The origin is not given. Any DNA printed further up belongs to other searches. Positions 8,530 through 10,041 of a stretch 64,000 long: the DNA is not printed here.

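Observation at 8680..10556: Isocitrate lyase plus class II aldolase-like protein as auxiliary metabolic genes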

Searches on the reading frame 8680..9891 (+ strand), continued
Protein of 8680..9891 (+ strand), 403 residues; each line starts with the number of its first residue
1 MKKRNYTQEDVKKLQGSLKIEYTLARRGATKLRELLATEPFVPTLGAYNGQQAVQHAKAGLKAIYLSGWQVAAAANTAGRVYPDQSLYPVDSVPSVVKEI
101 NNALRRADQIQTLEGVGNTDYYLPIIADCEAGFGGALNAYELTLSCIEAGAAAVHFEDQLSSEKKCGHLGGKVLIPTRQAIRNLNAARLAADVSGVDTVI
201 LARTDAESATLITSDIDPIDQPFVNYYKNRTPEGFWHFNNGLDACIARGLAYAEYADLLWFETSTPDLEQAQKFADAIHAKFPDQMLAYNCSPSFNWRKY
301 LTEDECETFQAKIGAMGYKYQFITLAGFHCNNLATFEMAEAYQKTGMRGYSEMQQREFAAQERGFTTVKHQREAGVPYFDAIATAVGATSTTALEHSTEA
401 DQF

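Call 13: find_homologous_proteins(query=window:8680-9891:+, max_evalue=1e-20)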
Query window:8680-9891:+ (403 aa): 8000 proteins with E <= 1e-20 among 8000 candidates; the best 120 are listed.
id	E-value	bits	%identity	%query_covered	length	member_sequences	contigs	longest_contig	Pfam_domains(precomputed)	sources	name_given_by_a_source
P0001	1.7e-271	918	100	100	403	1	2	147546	PF13714.13,PF00463.28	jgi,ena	-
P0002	6.6e-259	876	96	100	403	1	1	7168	PF13714.13,PF00463.28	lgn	-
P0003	2.0e-254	862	94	100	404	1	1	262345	PF13714.13,PF00463.28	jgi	jgi:isocitrate lyase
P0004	7.0e-253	856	93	100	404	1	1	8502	PF13714.13,PF00463.28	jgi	jgi:isocitrate lyase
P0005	5.8e-252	853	93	100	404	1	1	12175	PF13714.13,PF00463.28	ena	-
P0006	1.3e-251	852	93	100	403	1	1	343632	PF13714.13,PF00463.28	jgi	-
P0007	3.6e-251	851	93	100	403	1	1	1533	PF13714.13,PF00463.28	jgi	jgi:isocitrate lyase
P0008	3.7e-251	851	93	100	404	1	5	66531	PF13714.13,PF00463.28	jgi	jgi:isocitrate lyase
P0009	6.5e-251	850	93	100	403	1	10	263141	PF13714.13,PF00463.28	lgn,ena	-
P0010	7.5e-251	850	92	100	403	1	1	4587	PF13714.13,PF00463.28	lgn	-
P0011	8.0e-251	850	93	100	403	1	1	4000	PF13714.13,PF00463.28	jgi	jgi:isocitrate lyase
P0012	5.5e-250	847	92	100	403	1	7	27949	PF13714.13,PF00463.28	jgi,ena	jgi:isocitrate lyase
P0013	5.5e-250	847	92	100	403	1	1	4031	PF13714.13,PF00463.28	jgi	jgi:isocitrate lyase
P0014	5.6e-250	847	92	100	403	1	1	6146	PF13714.13,PF00463.28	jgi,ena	jgi:isocitrate lyase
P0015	6.6e-250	847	92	100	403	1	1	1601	PF13714.13,PF00463.28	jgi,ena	jgi:isocitrate lyase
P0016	7.6e-250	846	92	100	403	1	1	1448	PF13714.13,PF00463.28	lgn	-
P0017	8.7e-250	846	92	100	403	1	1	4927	PF13714.13,PF00463.28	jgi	jgi:isocitrate lyase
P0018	1.1e-249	846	92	100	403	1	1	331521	PF13714.13,PF00463.28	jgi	jgi:isocitrate lyase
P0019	1.4e-249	846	92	100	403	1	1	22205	PF13714.13,PF00463.28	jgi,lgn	jgi:isocitrate lyase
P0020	1.4e-249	846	92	100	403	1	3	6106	PF13714.13,PF00463.28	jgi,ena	jgi:isocitrate lyase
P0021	2.4e-249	845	92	100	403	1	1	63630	PF13714.13,PF00463.28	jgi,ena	jgi:isocitrate lyase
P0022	2.4e-249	845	92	100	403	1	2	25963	PF13714.13,PF00463.28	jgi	jgi:isocitrate lyase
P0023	2.5e-249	845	92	100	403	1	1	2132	PF13714.13,PF00463.28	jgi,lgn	jgi:isocitrate lyase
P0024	2.7e-249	845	92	100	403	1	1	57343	PF13714.13,PF00463.28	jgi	-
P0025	2.7e-249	845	93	100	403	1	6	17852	PF13714.13,PF00463.28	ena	-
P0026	3.7e-249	844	92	100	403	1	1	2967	PF13714.13,PF00463.28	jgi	jgi:isocitrate lyase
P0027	5.6e-249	844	92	100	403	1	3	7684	PF13714.13,PF00463.28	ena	-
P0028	5.6e-249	844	92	100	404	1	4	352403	PF13714.13,PF00463.28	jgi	jgi:isocitrate lyase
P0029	8.5e-249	843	92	100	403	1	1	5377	PF13714.13,PF00463.28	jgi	jgi:isocitrate lyase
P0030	1.1e-248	843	92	100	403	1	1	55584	PF13714.13,PF00463.28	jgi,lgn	-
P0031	1.9e-248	842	92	100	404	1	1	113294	PF13714.13,PF00463.28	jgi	jgi:isocitrate lyase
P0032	1.9e-248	842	92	100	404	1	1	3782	PF13714.13,PF00463.28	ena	-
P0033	1.9e-248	842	91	100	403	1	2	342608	PF13714.13,PF00463.28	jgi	jgi:isocitrate lyase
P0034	2.3e-248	842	91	100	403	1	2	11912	PF13714.13,PF00463.28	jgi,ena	jgi:isocitrate lyase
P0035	4.0e-248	841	92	100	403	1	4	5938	PF13714.13,PF00463.28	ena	-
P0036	4.4e-248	841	91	100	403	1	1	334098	PF13714.13,PF00463.28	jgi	jgi:isocitrate lyase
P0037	7.4e-248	840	91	100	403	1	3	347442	PF13714.13,PF00463.28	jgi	jgi:isocitrate lyase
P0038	7.8e-248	840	92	100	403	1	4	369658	PF13714.13,PF00463.28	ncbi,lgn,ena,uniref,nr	ncbi:AceA Isocitrate lyase [uncultured Caudovirales phage]|uniref:isocitrate lyase n=1 Tax=unculture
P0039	8.4e-248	840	92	100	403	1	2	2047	PF13714.13,PF00463.28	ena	-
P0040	8.8e-248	840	92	100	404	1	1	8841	PF13714.13,PF00463.28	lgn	-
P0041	1.0e-247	839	91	100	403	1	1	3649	PF13714.13,PF00463.28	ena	-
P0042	1.3e-247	839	91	100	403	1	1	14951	PF13714.13,PF00463.28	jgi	jgi:isocitrate lyase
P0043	1.4e-247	839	91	100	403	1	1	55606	PF13714.13,PF00463.28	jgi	jgi:isocitrate lyase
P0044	1.6e-247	839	91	100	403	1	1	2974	PF13714.13,PF00463.28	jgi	jgi:isocitrate lyase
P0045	1.9e-247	839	91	100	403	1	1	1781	PF13714.13,PF00463.28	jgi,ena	jgi:isocitrate lyase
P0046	2.0e-247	838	92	100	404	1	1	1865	PF13714.13,PF00463.28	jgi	jgi:isocitrate lyase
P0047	3.2e-247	838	92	100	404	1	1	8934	PF13714.13,PF00463.28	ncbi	-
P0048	3.4e-247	838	92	100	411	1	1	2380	PF13714.13,PF00463.28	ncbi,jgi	jgi:isocitrate lyase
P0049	5.1e-247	837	91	100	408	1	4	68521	PF13714.13,PF00463.28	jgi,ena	jgi:isocitrate lyase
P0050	5.5e-247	837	91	100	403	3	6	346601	PF13714.13,PF00463.28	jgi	jgi:isocitrate lyase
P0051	5.8e-247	837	92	100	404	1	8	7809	PF13714.13,PF00463.28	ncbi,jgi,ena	jgi:isocitrate lyase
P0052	6.1e-247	837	91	100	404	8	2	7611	PF13714.13,PF00463.28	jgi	jgi:isocitrate lyase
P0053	6.3e-247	837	92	100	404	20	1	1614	PF13714.13,PF00463.28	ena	-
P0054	7.3e-247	837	92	100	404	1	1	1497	PF13714.13,PF00463.28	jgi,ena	jgi:isocitrate lyase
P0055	7.3e-247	837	91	100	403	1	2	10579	PF13714.13,PF00463.28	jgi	jgi:isocitrate lyase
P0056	7.6e-247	837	91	100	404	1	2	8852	PF13714.13,PF00463.28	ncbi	-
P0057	1.0e-246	836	91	100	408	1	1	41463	PF13714.13,PF00463.28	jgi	jgi:isocitrate lyase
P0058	1.3e-246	836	91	100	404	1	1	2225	PF13714.13,PF00463.28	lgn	-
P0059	1.6e-246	836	91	100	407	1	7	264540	PF13714.13,PF00463.28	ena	-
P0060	1.9e-246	835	91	100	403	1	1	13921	PF13714.13,PF00463.28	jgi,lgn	jgi:isocitrate lyase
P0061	4.3e-246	834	91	100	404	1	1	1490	PF13714.13,PF00463.28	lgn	-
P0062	4.3e-246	834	91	100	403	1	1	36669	PF13714.13,PF00463.28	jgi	jgi:isocitrate lyase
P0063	4.9e-246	834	91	100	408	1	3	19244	PF13714.13,PF00463.28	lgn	-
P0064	5.3e-246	834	91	100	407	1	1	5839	PF13714.13,PF00463.28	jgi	jgi:isocitrate lyase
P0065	6.7e-246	833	91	100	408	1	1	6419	PF13714.13,PF00463.28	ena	-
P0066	7.6e-246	833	91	100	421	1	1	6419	PF13714.13,PF00463.28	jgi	jgi:isocitrate lyase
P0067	9.2e-246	833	91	100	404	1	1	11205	PF13714.13,PF00463.28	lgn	-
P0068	1.3e-245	833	91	100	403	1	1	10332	PF13714.13,PF00463.28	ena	-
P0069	1.5e-245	832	91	100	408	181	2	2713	PF13714.13,PF00463.28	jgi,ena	jgi:isocitrate lyase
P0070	2.1e-245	832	91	100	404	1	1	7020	PF13714.13,PF00463.28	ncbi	-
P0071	2.7e-245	831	90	100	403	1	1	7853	PF13714.13,PF00463.28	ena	-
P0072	3.2e-245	831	91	100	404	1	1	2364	PF13714.13,PF00463.28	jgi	jgi:isocitrate lyase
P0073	3.3e-245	831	91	100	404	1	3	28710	PF13714.13,PF00463.28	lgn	-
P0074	3.4e-245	831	91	100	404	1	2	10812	PF13714.13,PF00463.28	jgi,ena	-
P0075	3.5e-245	831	90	100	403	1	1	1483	PF13714.13,PF00463.28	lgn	-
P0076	4.5e-245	831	90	100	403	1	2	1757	PF13714.13,PF00463.28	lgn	-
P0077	6.6e-245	830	90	100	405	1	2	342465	PF13714.13,PF00463.28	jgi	jgi:isocitrate lyase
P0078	6.6e-245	830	90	100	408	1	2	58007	PF13714.13,PF00463.28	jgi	jgi:isocitrate lyase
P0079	7.5e-245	830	90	100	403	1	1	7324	PF13714.13,PF00463.28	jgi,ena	jgi:isocitrate lyase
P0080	1.1e-244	829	90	100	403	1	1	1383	PF13714.13,PF00463.28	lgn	-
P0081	1.2e-244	829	91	100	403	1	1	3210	PF13714.13,PF00463.28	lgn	-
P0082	1.3e-244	829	91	100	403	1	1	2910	PF13714.13,PF00463.28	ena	-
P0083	2.3e-244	828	90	100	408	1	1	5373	PF13714.13,PF00463.28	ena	-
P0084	2.5e-244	828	90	100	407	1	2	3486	PF13714.13,PF00463.28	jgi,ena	jgi:isocitrate lyase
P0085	2.6e-244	828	91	100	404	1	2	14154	PF13714.13,PF00463.28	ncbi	-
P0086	2.8e-244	828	90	100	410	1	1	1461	PF13714.13,PF00463.28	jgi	jgi:isocitrate lyase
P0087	2.8e-244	828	90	100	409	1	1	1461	PF13714.13,PF00463.28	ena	-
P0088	4.5e-244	827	90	100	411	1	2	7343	PF13714.13,PF00463.28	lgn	-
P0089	8.1e-244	827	90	100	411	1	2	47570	PF13714.13,PF00463.28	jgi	jgi:isocitrate lyase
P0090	8.3e-244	827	90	100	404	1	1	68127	PF13714.13,PF00463.28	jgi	-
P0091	8.9e-244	826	90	100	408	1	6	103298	PF13714.13,PF00463.28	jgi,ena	-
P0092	8.9e-244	826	90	100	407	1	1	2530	PF13714.13,PF00463.28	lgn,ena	-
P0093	2.8e-243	825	90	100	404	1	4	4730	PF13714.13,PF00463.28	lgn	-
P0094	3.2e-243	825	89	100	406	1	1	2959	PF13714.13,PF00463.28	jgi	-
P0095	3.6e-243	824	90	100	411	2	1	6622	PF13714.13,PF00463.28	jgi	jgi:isocitrate lyase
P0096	4.3e-243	824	89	100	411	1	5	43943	PF13714.13,PF00463.28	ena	-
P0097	4.6e-243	824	90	100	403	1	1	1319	PF13714.13,PF00463.28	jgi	-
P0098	5.5e-243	824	89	100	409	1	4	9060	PF13714.13,PF00463.28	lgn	-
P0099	6.5e-243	824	91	100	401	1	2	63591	PF13714.13,PF00463.28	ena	-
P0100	6.9e-243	824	91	100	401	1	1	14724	PF13714.13,PF00463.28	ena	-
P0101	7.3e-243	823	89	100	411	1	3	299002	PF13714.13,PF00463.28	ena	-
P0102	9.2e-243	823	91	100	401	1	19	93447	PF13714.13,PF00463.28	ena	-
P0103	1.0e-242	823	90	100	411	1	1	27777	PF13714.13,PF00463.28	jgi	jgi:isocitrate lyase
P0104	1.3e-242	823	89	100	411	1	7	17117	PF13714.13,PF00463.28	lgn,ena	-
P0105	2.0e-242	822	90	100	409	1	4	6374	PF13714.13,PF00463.28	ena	-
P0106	2.2e-242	822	91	100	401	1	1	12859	PF13714.13,PF00463.28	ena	-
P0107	2.3e-242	822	90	100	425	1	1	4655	PF13714.13,PF00463.28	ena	-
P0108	2.4e-242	822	91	100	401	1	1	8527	PF13714.13,PF00463.28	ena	-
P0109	3.6e-242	821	90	100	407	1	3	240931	PF13714.13,PF00463.28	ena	-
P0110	3.8e-242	821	90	100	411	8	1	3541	PF13714.13,PF00463.28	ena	-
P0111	4.4e-242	821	89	100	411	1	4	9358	PF13714.13,PF00463.28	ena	-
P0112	7.4e-242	820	90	100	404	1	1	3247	PF13714.13,PF00463.28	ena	-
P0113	7.8e-242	820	90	100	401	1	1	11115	PF13714.13,PF00463.28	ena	-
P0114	8.1e-242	820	90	100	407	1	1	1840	PF13714.13,PF00463.28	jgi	jgi:isocitrate lyase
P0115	2.1e-241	819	89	100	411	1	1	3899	PF13714.13,PF00463.28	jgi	jgi:isocitrate lyase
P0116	6.3e-241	817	89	100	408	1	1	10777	PF13714.13,PF00463.28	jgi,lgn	-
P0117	7.0e-241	817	89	100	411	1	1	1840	PF13714.13,PF00463.28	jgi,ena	jgi:isocitrate lyase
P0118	2.5e-240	815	89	100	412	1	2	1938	PF13714.13,PF00463.28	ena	-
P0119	2.6e-240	815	89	100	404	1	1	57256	PF13714.13,PF00463.28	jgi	jgi:isocitrate lyase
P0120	6.3e-240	814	89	100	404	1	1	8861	PF13714.13,PF00463.28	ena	-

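Call 23: get_annotated_region(hit=H2, flank=4000)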
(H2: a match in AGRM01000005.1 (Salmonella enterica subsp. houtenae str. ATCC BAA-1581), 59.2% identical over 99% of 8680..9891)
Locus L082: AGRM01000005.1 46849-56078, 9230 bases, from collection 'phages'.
description: Salmonella enterica subsp. houtenae str. ATCC BAA-1581 SEHO0AFNL_Contig0.6, whole genome shotgun sequence.
organism: Salmonella enterica subsp. houtenae str. ATCC BAA-1581 (NCBI taxid 523831)
taxonomy: Bacteria; Pseudomonadati; Pseudomonadota; Gammaproteobacteria; Enterobacterales; Enterobacteriaceae; Salmonella
host: Homo sapiens; source: -; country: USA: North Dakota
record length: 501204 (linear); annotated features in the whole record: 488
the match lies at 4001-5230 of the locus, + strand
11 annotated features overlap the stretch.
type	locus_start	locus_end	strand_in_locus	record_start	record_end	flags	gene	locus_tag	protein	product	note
rRNA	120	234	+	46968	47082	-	-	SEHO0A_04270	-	5S ribosomal RNA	-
CDS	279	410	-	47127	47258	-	-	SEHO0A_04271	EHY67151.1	hypothetical protein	-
CDS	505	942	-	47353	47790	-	-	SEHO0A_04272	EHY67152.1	acetyltransferase, GNAT family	locus tag in AE006468 is STM4181; yjaB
CDS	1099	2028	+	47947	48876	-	-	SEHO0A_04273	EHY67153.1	homoserine O-succinyltransferase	locus tag in AE006468 is STM4182; metA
CDS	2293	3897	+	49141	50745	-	-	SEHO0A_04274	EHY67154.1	malate synthase A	locus tag in AE006468 is STM4183; aceB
CDS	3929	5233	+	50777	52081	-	-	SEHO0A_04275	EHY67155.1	isocitrate lyase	locus tag in AE006468 is STM4184; aceA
CDS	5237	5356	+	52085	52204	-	-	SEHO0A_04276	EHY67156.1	hypothetical protein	-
CDS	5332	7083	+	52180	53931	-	-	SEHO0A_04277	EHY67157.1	[isocitrate dehydrogenase (NADP(+))] kinase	locus tag in AE006468 is STM4185; aceK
CDS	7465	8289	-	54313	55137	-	-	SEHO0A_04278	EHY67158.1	transcriptional regulator, IclR family protein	locus tag in AE006468 is STM4187; iclR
CDS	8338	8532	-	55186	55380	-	-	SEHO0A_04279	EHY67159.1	hypothetical protein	-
CDS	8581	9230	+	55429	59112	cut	-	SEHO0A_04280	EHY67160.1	methionine synthase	locus tag in AE006468 is STM4188; metH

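Call 45: find_encoding_contigs(protein=window:8680-9891:+, flank=10000, max_places=3)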
Protein window:8680-9891:+ (403 aa): 3 contigs read that carry it; 1 place shown.
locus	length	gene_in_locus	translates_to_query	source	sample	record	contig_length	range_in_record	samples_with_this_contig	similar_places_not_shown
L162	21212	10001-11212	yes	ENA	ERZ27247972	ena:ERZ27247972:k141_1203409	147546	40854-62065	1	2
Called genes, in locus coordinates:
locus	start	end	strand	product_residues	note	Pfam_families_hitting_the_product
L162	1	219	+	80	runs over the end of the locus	-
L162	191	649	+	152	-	-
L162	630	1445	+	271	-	-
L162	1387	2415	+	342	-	-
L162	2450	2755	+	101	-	-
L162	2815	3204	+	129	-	PF01592:NifU_N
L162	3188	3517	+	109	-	PF01521:Fe-S_biosyn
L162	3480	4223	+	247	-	PF12705:PDDEXK_1 (faint)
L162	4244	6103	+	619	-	PF12708:Pect-lyase_RHGA_epim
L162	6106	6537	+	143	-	-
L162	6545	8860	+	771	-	PF03477:ATP-cone, PF00317:Ribonuc_red_lgN, PF02867:Ribonuc_red_lgC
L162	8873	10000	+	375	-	PF00268:Ribonuc_red_sm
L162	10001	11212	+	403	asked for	PF00463:ICL, PF13714:PEP_mutase, PF00463:ICL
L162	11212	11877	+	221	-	PF00596:Aldolase_II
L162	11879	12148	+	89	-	PF00462:Glutaredoxin, PF05768:Glrx-like (weak), PF13417:GST_N_3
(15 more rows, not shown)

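Call 46: find_related_loci(query=window:8680-9891:+, collection=genome_contigs, flank=6000)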
Query window:8680-9891:+ (403 aa) in genome_contigs; peptide patterns used: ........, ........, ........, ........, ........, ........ (x = any residue, [..] = any of these).
600 stretches matched a pattern (row limit reached: there are more); 585 encode a relative of the query (tblastn E <= 1e-3); the best 80 are kept; 80 distinct loci.
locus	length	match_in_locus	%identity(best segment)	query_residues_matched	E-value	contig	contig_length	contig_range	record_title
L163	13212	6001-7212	67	3-403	0e+0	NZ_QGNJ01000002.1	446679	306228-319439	Oleisolibacter albus strain NAU-10 Scaffold2, whole genome shotgun sequence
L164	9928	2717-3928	67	3-403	0e+0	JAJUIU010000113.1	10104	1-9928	MAG: Rhodospirillaceae bacterium isolate bin98 k141_1074605_length_10104_cov_12.0000, whole genome shotgun sequence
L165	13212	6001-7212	67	3-403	0e+0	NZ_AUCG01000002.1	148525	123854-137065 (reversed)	Niveispirillum irakense DSM 11586 G473DRAFT_scaffold00011.11_C, whole genome shotgun sequence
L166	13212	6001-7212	66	3-403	0e+0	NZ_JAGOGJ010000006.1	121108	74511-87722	MAG: Niveispirillum sp. isolate Gw_Bodden_bin_248 Gw_Bodden_184_length_121108_cov_6.466115, whole genome shotgun sequenc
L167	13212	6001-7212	66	3-403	1e-179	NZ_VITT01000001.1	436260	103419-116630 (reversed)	Nitrospirillum viridazoti strain BR 11140 Ga0314212_101, whole genome shotgun sequence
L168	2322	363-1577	66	4-403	0e+0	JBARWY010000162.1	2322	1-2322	MAG: Devosia sp. isolate MFD04287_ilm_asm_bin2 k127_18744, whole genome shotgun sequence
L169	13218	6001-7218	66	3-403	2e-178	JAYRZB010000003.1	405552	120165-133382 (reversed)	MAG: Devosia sp. isolate EBPR_s472bin.20 NODE_22_length_405552_cov_5.741454, whole genome shotgun sequence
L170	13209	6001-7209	65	3-403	2e-176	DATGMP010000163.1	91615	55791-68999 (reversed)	MAG TPA_asm: Alphaproteobacteria bacterium isolate SMAG_U9915 k141_117713, whole genome shotgun sequence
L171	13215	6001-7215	65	4-403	4e-176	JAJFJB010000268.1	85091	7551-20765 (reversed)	MAG: Alphaproteobacteria bacterium isolate OFTM273 OFTM273_267, whole genome shotgun sequence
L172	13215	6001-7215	65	4-403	1e-175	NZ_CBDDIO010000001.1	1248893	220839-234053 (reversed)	MAG: Ancylobacter sp. isolate 71f5eb1e-0a42-4cfc-835c-b85cf43953c5 contig_1, whole genome shotgun sequence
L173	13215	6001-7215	66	4-403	9e-176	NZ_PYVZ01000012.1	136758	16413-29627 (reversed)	Devosia indica strain IO390501 scaffold12, whole genome shotgun sequence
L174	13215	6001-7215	66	4-403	3e-175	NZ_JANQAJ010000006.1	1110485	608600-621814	MAG: Devosia ginsengisoli isolate 46_gen_w_cov.5 c86, whole genome shotgun sequence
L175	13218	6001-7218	65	3-403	2e-175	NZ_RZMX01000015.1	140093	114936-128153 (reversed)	Pelagibacterium montanilacus strain CCL18 349, whole genome shotgun sequence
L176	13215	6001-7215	66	4-403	7e-175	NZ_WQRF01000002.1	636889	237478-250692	Devosia marina strain L53-10-65 NODE_2_length_636985_cov_56.763128, whole genome shotgun sequence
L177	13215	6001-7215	64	4-403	4e-175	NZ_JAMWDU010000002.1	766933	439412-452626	Devosia ureilytica strain XJ19-45 Scaffold2, whole genome shotgun sequence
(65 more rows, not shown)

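Call 54: search_protein_families(library=pfam, proteins=[L027:870-2186:+, L027:3818-4684:+, L027:4681-5808:+, L027:5920-6540:+, L027:9829-10563:+, L027:11967-12755:+, L027:12752-13954:+, L017:9220-9942:+, L017:10800-12842:-, L017:13173-15311:-], max_evalue=0.001)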
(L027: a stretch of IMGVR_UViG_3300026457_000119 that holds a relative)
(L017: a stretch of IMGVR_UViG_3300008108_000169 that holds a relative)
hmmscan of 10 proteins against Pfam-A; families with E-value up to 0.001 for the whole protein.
L027:870-2186:+ (438 aa): 0 families

L027:3818-4684:+ (288 aa): 0 families

L027:4681-5808:+ (375 aa): 0 families

L027:5920-6540:+ (206 aa): 2 families
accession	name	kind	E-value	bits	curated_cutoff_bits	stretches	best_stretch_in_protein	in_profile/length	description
PF09825.15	BPL_N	-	8.5e-09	35.1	24.2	1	23-93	26-96/283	Biotin-protein ligase, N terminal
PF00117.34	GATase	-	3.5e-05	24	22.8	1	40-187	35-184/190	Glutamine amidotransferase class-I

L027:9829-10563:+ (244 aa): 1 family
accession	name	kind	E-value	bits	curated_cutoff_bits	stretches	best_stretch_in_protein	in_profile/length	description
PF00487.30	FA_desaturase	-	2.4e-13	50.9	29.7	1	19-212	10-223/253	Fatty acid desaturase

L027:11967-12755:+ (262 aa): 0 families

L027:12752-13954:+ (400 aa): 1 family
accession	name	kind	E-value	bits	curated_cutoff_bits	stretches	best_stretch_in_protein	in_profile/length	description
PF19782.4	DUF6267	-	3.4e-17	63.3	27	2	167-391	110-364/376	Family of unknown function (DUF6267)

L017:9220-9942:+ (240 aa): 1 family
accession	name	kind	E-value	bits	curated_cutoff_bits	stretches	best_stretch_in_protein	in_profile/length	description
PF00487.30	FA_desaturase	-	4e-18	66.5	29.7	1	9-219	6-231/253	Fatty acid desaturase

L017:10800-12842:- (680 aa): 2 families
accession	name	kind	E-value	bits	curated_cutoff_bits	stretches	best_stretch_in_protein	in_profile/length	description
PF05226.16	CHASE2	-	6.5e-42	144.3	26.3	1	15-323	2-254/257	CHASE2 domain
PF00211.25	Guanylate_cyc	-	1.7e-14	54.3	21.9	1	420-589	7-168/183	Adenylate and Guanylate cyclase catalytic domain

L017:13173-15311:- (712 aa): 0 families
